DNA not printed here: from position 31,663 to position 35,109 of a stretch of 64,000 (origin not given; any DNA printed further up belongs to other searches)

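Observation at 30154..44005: KDO-biosynthesis genes fused into one operon with an ATPase-less FtsX-type permease system: a candidate undescribed envelope transport or remodelling module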

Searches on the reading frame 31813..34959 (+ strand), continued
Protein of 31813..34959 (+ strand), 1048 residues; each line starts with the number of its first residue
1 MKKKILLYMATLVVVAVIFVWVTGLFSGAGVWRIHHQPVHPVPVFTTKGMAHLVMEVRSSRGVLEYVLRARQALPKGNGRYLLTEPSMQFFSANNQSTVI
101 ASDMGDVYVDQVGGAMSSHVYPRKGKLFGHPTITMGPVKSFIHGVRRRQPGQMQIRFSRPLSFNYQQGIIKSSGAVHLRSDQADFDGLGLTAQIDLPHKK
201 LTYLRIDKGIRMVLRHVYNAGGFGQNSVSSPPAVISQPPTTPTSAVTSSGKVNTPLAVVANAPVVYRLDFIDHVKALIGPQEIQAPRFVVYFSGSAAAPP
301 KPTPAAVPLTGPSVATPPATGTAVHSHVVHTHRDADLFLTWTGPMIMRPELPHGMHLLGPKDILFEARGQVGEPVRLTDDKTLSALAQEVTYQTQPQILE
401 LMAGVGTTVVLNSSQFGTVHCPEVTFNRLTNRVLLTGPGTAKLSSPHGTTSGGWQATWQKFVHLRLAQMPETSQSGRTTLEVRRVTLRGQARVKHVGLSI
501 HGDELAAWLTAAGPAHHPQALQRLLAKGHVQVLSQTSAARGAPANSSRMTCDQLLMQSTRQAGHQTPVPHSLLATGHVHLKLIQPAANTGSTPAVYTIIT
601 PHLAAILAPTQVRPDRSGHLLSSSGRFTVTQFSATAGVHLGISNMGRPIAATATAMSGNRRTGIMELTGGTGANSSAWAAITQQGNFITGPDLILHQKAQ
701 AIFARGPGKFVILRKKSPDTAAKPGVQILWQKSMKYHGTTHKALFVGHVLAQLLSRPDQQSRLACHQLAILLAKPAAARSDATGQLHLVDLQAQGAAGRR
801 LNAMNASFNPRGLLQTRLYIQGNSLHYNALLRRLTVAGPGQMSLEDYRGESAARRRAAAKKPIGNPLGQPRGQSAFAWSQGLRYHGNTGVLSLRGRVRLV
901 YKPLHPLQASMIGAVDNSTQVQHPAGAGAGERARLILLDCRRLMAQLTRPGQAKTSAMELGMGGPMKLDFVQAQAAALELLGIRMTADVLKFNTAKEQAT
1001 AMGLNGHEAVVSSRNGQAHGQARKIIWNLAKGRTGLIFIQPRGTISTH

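Call 71: fold_search(model_id=the predicted structure, library=pdb)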
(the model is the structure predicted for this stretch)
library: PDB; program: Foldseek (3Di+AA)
matches with E <= 10: 371; with E <= 0.001: 22
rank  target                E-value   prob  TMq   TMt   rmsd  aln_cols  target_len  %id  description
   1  9a39_MODEL_1_A        8.0e-07  1.00  0.12  0.15  33.9      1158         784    7  Model of E. coli LptD by in-cell photo-crosslinking MS and deep learning (released 2023-02-24)
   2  8h1r_D                1.2e-06  0.99  0.11  0.14  32.9      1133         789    8  Crystal structure of LptDE-YifL complex (released 2023-10-25)
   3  9kn3_A                2.5e-06  0.99  0.11  0.14  34.8      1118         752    6  Cryo-EM structure of LptDEM complex from Escherichia coli (released 2025-07-23)
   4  5iv9_A                2.7e-06  0.99  0.13  0.16  35.8      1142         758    6  The LPS Transporter LptDE from Klebsiella pneumoniae, full-length (released 2016-05-18)
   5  4q35_A                3.9e-06  0.98  0.10  0.13  35.4      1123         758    6  Structure of a membrane protein (released 2014-06-25)
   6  8h1r_A                5.1e-06  0.91  0.09  0.12  30.5      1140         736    8  Crystal structure of LptDE-YifL complex (released 2023-10-25)
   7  9ia0_A                1.0e-05  0.99  0.12  0.15  33.4      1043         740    7  LpDE from Escherichia coli (released 2025-12-10)
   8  9rpr_A                1.3e-05  0.95  0.10  0.13  27.8      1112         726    6  Cryo-EM structure of LptDEM complex containing Shigella flexneri LptE and endogenous E. coli LptD and LptM (released 2025-12-10)
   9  8h1s_C                1.4e-05  0.98  0.12  0.15  34.1      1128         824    7  Crystal structure of apo-LptDE complex (released 2023-10-11)
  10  8r54_A                3.5e-05  0.30  0.07  0.05  36.8      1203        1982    7  Mouse teneurin-3 non-compact subunit - A0B0 isoform (released 2024-05-08)
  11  8h1s_A                4.0e-05  0.92  0.11  0.14  34.5      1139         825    7  Crystal structure of apo-LptDE complex (released 2023-10-11)
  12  9ia2_A                5.6e-05  0.94  0.11  0.15  28.3      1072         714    6  LpDEM from Escherichia coli (released 2025-12-10)
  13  8qja_C                7.7e-05  0.14  0.05  0.05  39.1      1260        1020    7  T6SS-linked Rhs repeat protein - Advenella mimigardefordensis VgrG-Rhs core (released 2024-09-25)
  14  8qja_A                8.1e-05  0.15  0.05  0.06  39.9      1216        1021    6  T6SS-linked Rhs repeat protein - Advenella mimigardefordensis VgrG-Rhs core (released 2024-09-25)
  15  9ia5_A                8.8e-05  0.77  0.09  0.12  30.1      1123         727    6  LpDEM from Escherichia coli (released 2025-12-10)
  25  4b54_B                2.7e-03  1.00  0.09  0.62   5.3       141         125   16  The Structure of the inactive mutant G153R of LptC from E. coli (released 2013-01-16)
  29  2r19_B                7.7e-03  1.00  0.09  0.59   3.6       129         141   16  Crystal structure of the periplasmic lipopolysaccharide transport protein LptA (YhbN), orthorhombic form (released 2008-04-29)
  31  4b54_A                8.4e-03  1.00  0.09  0.60   5.1       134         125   16  The Structure of the inactive mutant G153R of LptC from E. coli (released 2013-01-16)
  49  2r19_A                6.1e-02  1.00  0.08  0.50   5.7       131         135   10  Crystal structure of the periplasmic lipopolysaccharide transport protein LptA (YhbN), orthorhombic form (released 2008-04-29)
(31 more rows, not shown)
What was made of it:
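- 31813..34959 (+): 'LptCA': an N-terminal TM anchor followed by an almost all-beta chain of Lpt-type jellyroll modules. It looks like an LptC-like head fused to at least three OstA/LptA-like repeats. Call 71: Foldseek hits to LptD (8e-7), LptC (4b54, TMt 0.62) and LptA (2r19, TMt 0.59-0.62, rmsd 3.5).
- On Lpt periplasmic bridge proteins (LptC/LptA/OstA jellyroll): Foldseek probability is 1.00 to LptC, LptA and LptD, with TMt 0.5-0.62 for single modules (call 71).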
